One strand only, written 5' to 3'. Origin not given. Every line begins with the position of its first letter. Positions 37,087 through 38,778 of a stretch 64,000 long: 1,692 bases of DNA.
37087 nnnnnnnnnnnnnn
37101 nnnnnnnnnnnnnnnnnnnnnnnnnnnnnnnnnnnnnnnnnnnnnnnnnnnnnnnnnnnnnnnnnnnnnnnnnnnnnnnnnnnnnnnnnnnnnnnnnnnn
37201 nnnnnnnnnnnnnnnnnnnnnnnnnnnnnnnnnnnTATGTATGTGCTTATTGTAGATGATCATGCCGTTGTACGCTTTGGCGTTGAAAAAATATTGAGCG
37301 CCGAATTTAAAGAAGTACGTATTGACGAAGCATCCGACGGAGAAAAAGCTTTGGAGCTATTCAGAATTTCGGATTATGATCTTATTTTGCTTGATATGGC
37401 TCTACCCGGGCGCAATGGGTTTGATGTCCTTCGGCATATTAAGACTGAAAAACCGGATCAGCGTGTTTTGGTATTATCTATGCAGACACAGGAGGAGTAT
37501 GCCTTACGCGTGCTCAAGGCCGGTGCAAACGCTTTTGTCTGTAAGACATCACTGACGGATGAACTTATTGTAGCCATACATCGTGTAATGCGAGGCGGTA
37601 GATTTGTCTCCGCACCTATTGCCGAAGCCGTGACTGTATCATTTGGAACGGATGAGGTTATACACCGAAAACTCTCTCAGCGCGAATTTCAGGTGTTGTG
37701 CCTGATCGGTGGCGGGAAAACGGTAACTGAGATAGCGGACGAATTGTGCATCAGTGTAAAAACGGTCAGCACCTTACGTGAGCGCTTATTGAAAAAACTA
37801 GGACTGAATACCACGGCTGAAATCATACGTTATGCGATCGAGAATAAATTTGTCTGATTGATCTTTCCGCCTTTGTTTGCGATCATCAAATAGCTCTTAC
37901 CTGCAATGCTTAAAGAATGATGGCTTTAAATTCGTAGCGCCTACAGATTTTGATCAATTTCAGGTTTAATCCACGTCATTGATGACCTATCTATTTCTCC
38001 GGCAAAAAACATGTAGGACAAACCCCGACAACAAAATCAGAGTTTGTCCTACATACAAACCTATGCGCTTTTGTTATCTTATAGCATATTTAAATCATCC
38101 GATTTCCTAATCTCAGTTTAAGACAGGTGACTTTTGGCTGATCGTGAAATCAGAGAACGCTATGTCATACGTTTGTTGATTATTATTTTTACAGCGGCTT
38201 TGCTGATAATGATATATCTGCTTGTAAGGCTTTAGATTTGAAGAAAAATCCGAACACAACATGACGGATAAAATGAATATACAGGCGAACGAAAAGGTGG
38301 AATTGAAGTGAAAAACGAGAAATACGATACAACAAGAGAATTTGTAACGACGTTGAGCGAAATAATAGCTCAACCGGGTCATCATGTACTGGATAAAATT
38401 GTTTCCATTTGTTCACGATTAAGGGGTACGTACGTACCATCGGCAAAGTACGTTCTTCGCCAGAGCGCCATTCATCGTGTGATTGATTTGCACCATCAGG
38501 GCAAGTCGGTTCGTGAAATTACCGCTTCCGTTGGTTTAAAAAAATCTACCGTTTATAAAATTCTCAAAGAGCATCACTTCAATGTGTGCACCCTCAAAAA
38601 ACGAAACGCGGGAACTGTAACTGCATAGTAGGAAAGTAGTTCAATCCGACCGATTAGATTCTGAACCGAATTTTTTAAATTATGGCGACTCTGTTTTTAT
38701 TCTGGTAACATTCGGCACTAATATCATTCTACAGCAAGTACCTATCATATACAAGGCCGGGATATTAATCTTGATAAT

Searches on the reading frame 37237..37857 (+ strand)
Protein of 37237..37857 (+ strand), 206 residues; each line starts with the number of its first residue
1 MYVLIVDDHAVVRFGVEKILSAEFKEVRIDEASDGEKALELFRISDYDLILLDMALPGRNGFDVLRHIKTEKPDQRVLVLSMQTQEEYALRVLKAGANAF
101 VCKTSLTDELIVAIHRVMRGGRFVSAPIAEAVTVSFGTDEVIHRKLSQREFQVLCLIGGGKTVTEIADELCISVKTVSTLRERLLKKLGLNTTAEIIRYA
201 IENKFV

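Call 3: search_protein_families(library=pfam, proteins=[window:37237-37857:+], max_evalue=0.1)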
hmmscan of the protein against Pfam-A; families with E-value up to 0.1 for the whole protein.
window:37237-37857:+ (206 aa): 11 families
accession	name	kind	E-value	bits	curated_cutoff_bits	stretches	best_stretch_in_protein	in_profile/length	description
PF00072.30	Response_reg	-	6.7e-27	94.3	30.2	1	3-114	1-110/111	Response regulator receiver domain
PF00196.25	GerE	-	6.9e-14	51.7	23.5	1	145-200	2-57/57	Bacterial regulatory proteins, luxR family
PF04545.22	Sigma70_r4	-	0.00019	21.4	24.1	1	145-188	4-48/50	Sigma-70, region 4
PF08281.18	Sigma70_r4_2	-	0.0002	21.4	25.7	1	143-188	8-54/54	Sigma-70, region 4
PF13384.12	HTH_23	-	0.0022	18.2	24.6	1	160-185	17-42/50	Homeodomain-like domain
PF13551.12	HTH_29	-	0.014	15.9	28.1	1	159-184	11-36/64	Winged helix-turn helix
PF01047.28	MarR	-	0.016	15.5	24.6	1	146-187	1-44/59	MarR family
PF09987.14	DUF2226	-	0.033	14.1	22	0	18-195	54-165/252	Uncharacterized protein conserved in archaea (DUF2226)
PF23198.2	PDE8A_N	-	0.065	13.6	29.6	0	26-104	34-118/147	PDE8A-like, N-terminal domain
PF02796.21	HTH_7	-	0.077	13.6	23.8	0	151-177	12-38/45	Helix-turn-helix domain of resolvase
PF13518.12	HTH_28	-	0.095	13.3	25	0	153-184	6-36/52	Helix-turn-helix domain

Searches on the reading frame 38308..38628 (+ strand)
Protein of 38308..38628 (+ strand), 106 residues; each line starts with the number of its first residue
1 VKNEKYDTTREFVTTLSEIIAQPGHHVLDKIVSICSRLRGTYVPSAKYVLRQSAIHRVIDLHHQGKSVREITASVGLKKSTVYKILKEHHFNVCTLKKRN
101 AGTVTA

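Call 3: search_protein_families(library=pfam, proteins=[window:38308-38628:+], max_evalue=0.1)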
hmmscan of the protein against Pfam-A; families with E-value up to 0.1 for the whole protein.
window:38308-38628:+ (106 aa): 15 families
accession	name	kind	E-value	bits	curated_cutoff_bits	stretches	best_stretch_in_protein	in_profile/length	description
PF25787.1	HTH_SB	-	1.6e-06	28.2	43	1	56-87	13-44/53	Sleeping Beauty transposase HTH domain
PF13384.12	HTH_23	-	1.5e-05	25.1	24.6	1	57-88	9-40/50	Homeodomain-like domain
PF02796.21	HTH_7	-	7.6e-05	23.2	23.8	1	54-87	10-43/45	Helix-turn-helix domain of resolvase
PF13936.12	HTH_38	-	0.0014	18.7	27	1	60-88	15-43/44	Helix-turn-helix domain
PF14493.12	HTH_40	-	0.0018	19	27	1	59-86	6-33/89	Helix-turn-helix domain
PF13551.12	HTH_29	-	0.0029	18.1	28.1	1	58-87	4-34/64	Winged helix-turn helix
PF13518.12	HTH_28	-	0.0041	17.6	25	1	57-87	4-34/52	Helix-turn-helix domain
PF06056.18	Terminase_5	-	0.0092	16.3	20.3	1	59-84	7-32/58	Putative ATPase subunit of terminase (gpP-like)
PF09339.16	HTH_IclR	-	0.019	15.1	22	1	63-87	16-40/52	IclR helix-turn-helix domain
PF06242.16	TrcR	-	0.037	14.5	22.2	1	41-100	60-118/139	Transcriptional cell cycle regulator TrcR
PF01978.25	TrmB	-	0.042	14.2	25.6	1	62-87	19-44/68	Sugar-specific transcriptional regulator TrmB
PF05930.18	Phage_AlpA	-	0.051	13.9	21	0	69-91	7-29/51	Prophage CP4-57 regulatory protein (AlpA)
PF13022.12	HTH_Tnp_1_2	-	0.057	14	27.9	1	60-91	21-52/122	Helix-turn-helix of insertion element transposase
PF04218.19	CENP-B_N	-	0.072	13.2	21.2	0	57-88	14-45/53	CENP-B N-terminal DNA-binding domain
PF13730.12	HTH_36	-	0.093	13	25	0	62-88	18-48/55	Helix-turn-helix domain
